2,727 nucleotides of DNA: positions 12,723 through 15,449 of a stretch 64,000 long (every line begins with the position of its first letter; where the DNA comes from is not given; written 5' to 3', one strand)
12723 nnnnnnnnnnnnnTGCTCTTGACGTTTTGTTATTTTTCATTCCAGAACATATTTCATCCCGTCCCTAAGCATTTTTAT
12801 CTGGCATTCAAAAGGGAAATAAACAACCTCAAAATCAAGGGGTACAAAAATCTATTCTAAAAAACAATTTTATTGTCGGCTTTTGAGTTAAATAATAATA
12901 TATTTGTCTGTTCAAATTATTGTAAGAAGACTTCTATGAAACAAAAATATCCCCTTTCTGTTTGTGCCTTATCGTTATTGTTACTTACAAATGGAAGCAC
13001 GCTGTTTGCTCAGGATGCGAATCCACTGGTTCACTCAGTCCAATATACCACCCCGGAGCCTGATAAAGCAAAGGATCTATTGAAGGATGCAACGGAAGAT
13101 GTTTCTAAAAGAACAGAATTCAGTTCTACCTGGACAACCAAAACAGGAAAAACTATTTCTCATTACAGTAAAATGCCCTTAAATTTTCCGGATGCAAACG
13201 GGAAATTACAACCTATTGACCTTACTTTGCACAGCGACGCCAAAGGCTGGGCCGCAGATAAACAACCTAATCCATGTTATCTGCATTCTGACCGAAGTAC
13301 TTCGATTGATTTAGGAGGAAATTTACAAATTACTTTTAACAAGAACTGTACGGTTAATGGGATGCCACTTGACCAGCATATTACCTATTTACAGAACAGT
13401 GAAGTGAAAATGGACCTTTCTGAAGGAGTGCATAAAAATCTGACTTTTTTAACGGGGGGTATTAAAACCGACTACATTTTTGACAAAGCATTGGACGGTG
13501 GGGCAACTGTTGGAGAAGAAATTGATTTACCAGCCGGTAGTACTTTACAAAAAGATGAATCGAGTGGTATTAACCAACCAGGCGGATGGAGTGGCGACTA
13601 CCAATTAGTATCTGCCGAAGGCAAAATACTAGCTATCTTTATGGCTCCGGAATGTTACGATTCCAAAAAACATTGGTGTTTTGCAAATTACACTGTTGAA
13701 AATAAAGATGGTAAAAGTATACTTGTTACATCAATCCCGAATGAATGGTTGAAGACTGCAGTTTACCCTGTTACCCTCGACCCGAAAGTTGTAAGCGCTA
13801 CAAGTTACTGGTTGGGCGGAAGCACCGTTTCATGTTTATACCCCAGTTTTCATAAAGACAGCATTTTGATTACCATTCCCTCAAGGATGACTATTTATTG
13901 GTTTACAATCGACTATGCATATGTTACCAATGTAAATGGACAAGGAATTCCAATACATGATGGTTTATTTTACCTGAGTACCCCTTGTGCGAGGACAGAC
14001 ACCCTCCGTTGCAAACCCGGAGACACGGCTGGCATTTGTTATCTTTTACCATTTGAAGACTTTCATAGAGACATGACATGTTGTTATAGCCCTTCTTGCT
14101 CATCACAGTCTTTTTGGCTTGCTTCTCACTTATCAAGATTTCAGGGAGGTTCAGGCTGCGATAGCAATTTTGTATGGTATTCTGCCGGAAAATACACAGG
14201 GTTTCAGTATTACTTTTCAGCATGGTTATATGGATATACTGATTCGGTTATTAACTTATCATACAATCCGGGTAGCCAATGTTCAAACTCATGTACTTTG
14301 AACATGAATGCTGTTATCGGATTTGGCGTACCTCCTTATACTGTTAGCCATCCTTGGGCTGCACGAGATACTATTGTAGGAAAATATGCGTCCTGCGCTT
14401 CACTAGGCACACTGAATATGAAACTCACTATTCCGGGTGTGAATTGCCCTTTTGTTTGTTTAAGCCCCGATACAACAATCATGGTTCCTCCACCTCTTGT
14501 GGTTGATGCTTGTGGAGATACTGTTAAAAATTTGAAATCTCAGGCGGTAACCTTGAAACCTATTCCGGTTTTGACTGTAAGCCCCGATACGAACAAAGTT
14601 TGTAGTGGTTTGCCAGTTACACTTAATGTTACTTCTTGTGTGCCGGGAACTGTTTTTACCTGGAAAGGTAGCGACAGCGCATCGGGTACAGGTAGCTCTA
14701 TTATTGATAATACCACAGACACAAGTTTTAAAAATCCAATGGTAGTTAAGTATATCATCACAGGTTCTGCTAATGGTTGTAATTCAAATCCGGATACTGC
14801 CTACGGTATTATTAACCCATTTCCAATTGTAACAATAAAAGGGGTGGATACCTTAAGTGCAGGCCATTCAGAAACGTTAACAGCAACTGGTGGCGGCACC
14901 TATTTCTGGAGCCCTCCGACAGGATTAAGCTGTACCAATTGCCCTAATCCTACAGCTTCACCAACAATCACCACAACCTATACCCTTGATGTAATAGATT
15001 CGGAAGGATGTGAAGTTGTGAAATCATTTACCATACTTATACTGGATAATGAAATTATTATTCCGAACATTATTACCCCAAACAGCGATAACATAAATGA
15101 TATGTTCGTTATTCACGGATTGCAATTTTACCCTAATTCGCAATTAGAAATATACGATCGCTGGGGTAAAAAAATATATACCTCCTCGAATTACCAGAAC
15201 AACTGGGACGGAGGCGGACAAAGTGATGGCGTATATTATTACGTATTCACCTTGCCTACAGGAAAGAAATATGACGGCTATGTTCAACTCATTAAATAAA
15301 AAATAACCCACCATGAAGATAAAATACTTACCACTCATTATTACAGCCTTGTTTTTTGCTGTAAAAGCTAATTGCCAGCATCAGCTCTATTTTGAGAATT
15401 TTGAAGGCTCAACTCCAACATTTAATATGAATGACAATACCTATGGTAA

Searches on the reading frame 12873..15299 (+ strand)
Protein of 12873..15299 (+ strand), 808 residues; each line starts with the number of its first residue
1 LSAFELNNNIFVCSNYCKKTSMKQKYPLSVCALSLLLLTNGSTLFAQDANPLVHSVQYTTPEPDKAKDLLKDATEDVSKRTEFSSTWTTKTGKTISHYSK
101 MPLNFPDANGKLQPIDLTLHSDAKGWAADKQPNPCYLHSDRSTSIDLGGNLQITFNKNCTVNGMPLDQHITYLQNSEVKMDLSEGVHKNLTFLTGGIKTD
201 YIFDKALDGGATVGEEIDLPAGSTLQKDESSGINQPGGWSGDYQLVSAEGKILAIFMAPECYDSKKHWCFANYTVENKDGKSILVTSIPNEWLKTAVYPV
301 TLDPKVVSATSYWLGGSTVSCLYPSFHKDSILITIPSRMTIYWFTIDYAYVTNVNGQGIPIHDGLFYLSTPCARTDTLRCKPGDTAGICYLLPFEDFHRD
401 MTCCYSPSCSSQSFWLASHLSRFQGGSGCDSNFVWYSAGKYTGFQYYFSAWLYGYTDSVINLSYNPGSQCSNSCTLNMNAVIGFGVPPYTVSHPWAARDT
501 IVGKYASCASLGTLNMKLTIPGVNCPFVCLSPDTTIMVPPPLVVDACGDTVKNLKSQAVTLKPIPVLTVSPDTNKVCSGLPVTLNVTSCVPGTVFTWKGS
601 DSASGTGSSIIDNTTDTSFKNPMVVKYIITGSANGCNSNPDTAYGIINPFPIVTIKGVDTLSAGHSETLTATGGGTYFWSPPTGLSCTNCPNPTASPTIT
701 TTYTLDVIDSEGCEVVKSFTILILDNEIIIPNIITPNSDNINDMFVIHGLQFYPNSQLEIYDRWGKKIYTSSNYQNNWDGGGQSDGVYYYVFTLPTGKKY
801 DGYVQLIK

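Call 27: search_protein_families(library=pfam, proteins=[window:12873-15299:+])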
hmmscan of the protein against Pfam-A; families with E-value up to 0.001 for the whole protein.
window:12873-15299:+ (808 aa): 3 families
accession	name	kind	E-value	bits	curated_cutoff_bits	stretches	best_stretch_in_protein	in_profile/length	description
PF13585.12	CHU_C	-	1.7e-23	82.9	27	1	728-806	1-86/86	CHU_C Type IX secretion signal domain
PF19081.6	Ig_7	-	0.0005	20.7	27.3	0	569-644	6-78/84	Ig-like domain CHU_C associated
PF19406.5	PKD_5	-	0.00078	19.8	25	1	575-644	2-81/88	PKD-like domain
